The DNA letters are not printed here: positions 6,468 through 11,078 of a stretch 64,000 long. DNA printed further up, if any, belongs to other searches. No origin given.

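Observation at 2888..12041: Three-gene outer-membrane module: oversized TonB-receptor-like barrel + 1436-aa T9SS cargo + dedicated PorV/PorQ-like protein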

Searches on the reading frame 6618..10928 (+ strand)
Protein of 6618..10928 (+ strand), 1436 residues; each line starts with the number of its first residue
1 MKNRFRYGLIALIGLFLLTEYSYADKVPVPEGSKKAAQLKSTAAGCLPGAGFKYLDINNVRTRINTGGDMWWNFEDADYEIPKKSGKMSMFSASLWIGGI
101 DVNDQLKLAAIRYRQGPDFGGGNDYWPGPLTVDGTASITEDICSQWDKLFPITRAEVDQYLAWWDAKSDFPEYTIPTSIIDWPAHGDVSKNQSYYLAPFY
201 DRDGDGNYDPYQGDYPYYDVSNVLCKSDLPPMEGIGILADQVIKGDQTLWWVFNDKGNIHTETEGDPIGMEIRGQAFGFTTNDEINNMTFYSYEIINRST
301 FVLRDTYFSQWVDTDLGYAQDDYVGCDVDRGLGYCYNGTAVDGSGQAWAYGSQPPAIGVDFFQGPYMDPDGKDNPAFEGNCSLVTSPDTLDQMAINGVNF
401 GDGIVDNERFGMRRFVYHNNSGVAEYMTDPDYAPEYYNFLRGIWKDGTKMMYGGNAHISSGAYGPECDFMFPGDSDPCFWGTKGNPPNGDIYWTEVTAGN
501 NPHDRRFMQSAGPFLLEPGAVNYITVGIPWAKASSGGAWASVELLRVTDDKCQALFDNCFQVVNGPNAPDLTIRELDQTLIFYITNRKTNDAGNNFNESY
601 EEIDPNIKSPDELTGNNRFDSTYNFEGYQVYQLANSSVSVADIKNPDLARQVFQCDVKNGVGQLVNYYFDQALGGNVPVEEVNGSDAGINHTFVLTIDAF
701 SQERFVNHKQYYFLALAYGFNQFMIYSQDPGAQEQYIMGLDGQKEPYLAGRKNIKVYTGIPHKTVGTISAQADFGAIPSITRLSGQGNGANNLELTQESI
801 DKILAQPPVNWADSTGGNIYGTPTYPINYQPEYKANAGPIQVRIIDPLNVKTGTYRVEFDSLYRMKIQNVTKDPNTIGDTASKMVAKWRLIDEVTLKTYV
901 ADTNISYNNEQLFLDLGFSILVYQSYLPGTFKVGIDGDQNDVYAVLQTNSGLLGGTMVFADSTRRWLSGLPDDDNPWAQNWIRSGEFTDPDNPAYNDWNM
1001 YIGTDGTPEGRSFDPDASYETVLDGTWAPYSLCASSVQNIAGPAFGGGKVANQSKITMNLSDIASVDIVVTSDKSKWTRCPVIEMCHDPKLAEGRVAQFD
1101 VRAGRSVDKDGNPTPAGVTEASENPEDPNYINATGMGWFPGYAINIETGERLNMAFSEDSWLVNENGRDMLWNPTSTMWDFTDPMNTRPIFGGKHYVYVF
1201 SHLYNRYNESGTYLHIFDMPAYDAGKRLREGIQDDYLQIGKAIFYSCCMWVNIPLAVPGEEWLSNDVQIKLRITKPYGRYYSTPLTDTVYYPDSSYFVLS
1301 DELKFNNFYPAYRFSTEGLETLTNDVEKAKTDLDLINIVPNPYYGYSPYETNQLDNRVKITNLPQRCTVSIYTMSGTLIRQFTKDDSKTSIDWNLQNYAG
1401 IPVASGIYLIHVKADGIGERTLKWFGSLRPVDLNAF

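Call 3: search_protein_families(library=pfam, proteins=[window:6618-10928:+], max_evalue=0.01)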
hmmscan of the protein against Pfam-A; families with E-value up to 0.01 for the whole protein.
window:6618-10928:+ (1436 aa): 2 families
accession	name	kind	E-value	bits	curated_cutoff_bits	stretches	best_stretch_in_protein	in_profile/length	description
PF18962.6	Por_Secre_tail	-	0.0038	17.9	27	0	1364-1416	19-66/75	Secretion system C-terminal sorting domain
PF13860.13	FlgD_ig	-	0.0048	17.3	27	0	1366-1415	24-76/79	FlgD Ig-like domain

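Call 4: search_protein_families(library=ncbifam, proteins=[window:6618-10928:+], max_evalue=0.01)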
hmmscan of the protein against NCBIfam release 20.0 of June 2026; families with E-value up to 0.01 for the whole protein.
window:6618-10928:+ (1436 aa): 2 families
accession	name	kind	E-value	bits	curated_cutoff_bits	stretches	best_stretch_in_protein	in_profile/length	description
NF052228.1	T9SS_PorZ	equivalog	2.5e-09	36.2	260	1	1316-1413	653-741/757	type IX secretion system anionic LPS delivery protein PorZ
TIGR04183.1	Por_Secre_tail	domain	7.3e-06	25.9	23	1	1358-1416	12-62/72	T9SS type A sorting domain-containing protein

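Call 8: find_homologous_proteins(query=window:6618-10928:+)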
Query window:6618-10928:+ (1436 aa): 7345 proteins with E <= 0.001 among 8000 candidates; the best 120 are listed.
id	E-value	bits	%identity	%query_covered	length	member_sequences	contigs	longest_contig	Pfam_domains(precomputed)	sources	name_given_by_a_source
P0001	0.0e+0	3197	92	100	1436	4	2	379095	-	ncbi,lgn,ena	-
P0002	0.0e+0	3022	87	100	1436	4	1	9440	-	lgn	-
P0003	0.0e+0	3014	86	100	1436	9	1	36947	-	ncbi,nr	ncbi:MAG: T9SS type A sorting domain-containing protein [Bacteroidales bacterium]|nr:T9SS type A sor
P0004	0.0e+0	2962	84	100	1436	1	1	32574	-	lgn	-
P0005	0.0e+0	2493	72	100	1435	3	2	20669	-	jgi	jgi:hypothetical protein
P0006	0.0e+0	2486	72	100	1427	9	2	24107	-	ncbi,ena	-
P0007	0.0e+0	2486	73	100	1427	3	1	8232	-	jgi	-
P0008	0.0e+0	2070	63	100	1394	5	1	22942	-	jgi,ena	-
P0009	0.0e+0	2034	62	100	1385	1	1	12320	-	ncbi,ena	-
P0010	0.0e+0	2015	62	100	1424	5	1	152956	-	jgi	jgi:hypothetical protein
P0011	0.0e+0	2009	61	100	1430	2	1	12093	-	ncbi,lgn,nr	ncbi:MAG: T9SS type A sorting domain-containing protein [Bacteroidales bacterium]|nr:T9SS type A sor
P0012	0.0e+0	2005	62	100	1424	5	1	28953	-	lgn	-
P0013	0.0e+0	1995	62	100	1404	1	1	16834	-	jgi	jgi:hypothetical protein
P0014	0.0e+0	1995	71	83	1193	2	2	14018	-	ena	-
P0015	0.0e+0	1988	62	100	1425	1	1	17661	-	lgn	-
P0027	0.0e+0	1964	61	100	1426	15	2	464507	-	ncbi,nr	ncbi:MAG: T9SS C-terminal target domain-containing protein [Bacteroidales bacterium]|nr:T9SS C-termi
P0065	0.0e+0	1896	59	100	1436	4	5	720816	-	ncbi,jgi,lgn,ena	jgi:hypothetical protein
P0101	0.0e+0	1744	55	98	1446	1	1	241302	-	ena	-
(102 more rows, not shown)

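Call 9: search_solved_structures(query=window:6618-10928:+, max_evalue=1)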
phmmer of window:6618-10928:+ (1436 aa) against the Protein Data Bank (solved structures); distinct sequences matched with E-value up to 1: 5.
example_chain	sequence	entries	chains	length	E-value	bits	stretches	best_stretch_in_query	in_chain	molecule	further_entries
8tp7_D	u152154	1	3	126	0.025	15.2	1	334-424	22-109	Heavy chain of monoclonal antibody 4-1-1G03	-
9rko_A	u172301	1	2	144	0.26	11.8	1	436-509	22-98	C-type lectin domain family 4 member K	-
9hye_A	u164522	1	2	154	0.32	11.5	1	436-509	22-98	C-type lectin domain family 4 member K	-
5k8y_A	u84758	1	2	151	0.4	11.2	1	436-509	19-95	C-type lectin domain family 4 member K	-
5m62_A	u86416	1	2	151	0.42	11.2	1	436-509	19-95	C-type lectin domain family 4 member K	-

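Call 12: find_encoding_contigs(protein=P0027, flank=8000, max_places=2)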
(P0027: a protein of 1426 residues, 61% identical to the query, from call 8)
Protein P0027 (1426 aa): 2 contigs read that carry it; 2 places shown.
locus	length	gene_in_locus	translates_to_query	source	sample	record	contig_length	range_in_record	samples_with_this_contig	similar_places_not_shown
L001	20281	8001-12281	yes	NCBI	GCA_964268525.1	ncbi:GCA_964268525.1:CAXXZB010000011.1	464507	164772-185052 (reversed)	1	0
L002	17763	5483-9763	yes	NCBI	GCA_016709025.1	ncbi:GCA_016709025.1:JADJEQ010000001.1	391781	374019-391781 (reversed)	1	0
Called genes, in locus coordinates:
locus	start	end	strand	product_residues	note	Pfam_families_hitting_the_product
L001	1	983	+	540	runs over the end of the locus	PF05221:AdoHcyase, PF00670:AdoHcyase_NAD, PF02826:2-Hacid_dh_C, PF07991:KARI_N (weak)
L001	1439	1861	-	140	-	-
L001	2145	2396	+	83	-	-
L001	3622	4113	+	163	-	-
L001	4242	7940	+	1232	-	PF13620:CarboxypepD_reg, PF13715:CarbopepD_reg_2, PF07715:Plug (weak), PF00593:TonB_dep_Rec_b-barrel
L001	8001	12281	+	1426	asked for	-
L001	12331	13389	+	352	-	-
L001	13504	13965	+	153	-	PF03449:GreA_GreB_N, PF01272:GreA_GreB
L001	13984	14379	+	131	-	PF11969:DcpS_C, PF01230:HIT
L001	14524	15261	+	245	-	PF13489:Methyltransf_23 (weak)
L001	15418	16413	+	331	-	PF00248:Aldo_ket_red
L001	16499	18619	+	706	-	-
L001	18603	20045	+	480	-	PF13489:Methyltransf_23, PF07021:MetW, PF08241:Methyltransf_11, PF08242:Methyltransf_12, PF13649:Methyltransf_25, PF13847:Methyltransf_31, PF00535:Glycos_transf_2, PF10111:Glyco_tranf_2_2, +1 more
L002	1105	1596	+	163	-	-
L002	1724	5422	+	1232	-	PF13620:CarboxypepD_reg, PF13715:CarbopepD_reg_2, PF07715:Plug (weak), PF00593:TonB_dep_Rec_b-barrel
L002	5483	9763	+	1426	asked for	-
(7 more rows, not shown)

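Call 13: find_encoding_contigs(protein=P0101, flank=8000, max_places=2)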
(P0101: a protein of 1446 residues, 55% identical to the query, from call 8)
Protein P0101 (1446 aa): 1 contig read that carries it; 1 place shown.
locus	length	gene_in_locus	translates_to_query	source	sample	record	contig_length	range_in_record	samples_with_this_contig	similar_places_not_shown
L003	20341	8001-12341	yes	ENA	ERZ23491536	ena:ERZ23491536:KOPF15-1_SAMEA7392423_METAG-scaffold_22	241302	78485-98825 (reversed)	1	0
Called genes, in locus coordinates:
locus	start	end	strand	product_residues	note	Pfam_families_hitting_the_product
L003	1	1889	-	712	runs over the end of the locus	PF00930:DPPIV_N, PF02129:Peptidase_S15 (weak), PF20434:BD-FAE (faint), PF00561:Abhydrolase_1 (weak), PF12146:Hydrolase_4 (faint), PF00326:Peptidase_S9, PF01738:DLH (weak)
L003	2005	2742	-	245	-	PF01884:PcrB, PF01207:Dus (faint), PF00977:His_biosynth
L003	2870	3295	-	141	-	-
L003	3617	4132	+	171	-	-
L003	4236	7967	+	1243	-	PF13620:CarboxypepD_reg, PF13715:CarbopepD_reg_2, PF07715:Plug, PF00593:TonB_dep_Rec_b-barrel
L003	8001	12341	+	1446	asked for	-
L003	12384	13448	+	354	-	-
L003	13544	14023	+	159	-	PF03449:GreA_GreB_N, PF01272:GreA_GreB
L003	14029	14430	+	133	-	PF11969:DcpS_C, PF01230:HIT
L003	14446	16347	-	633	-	-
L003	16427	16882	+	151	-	PF00583:Acetyltransf_1, PF13508:Acetyltransf_7 (weak)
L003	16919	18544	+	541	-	PF03577:Peptidase_C69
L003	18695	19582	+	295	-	PF01551:Peptidase_M23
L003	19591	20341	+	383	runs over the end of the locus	PF02670:DXP_reductoisom, PF08436:DXP_redisom_C, PF13288:DXPR_C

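Call 34: search_protein_representatives(protein=window:6618-10217:+)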
Query: 1200 residues. Proteins with E-value up to 0.001 (for the whole library): 7386; up to 1e-10: 5617; up to 1e-30: 2223. The best 150 are listed.
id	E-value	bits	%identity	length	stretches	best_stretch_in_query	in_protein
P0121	0.0e+00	1435.0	60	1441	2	390-1199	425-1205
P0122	0.0e+00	1357.5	58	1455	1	33-1199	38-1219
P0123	0.0e+00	1308.9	64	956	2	394-924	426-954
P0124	0.0e+00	1162.8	55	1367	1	1-1199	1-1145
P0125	0.0e+00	1104.1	55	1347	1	9-1200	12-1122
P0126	0.0e+00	1074.3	54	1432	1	1-1200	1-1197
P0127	0.0e+00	1045.1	51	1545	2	235-1199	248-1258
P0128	0.0e+00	1038.3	52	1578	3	237-625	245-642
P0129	0.0e+00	1014.1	52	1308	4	234-611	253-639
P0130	1.9e-297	1006.4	62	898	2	11-386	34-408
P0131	3.1e-290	982.5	51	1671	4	7-378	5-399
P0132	6.4e-290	981.4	49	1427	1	1-1199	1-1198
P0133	1.6e-287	973.5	51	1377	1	32-1199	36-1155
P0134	1.2e-283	960.7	52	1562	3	393-1199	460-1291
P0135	2.0e-281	953.3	52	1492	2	21-1039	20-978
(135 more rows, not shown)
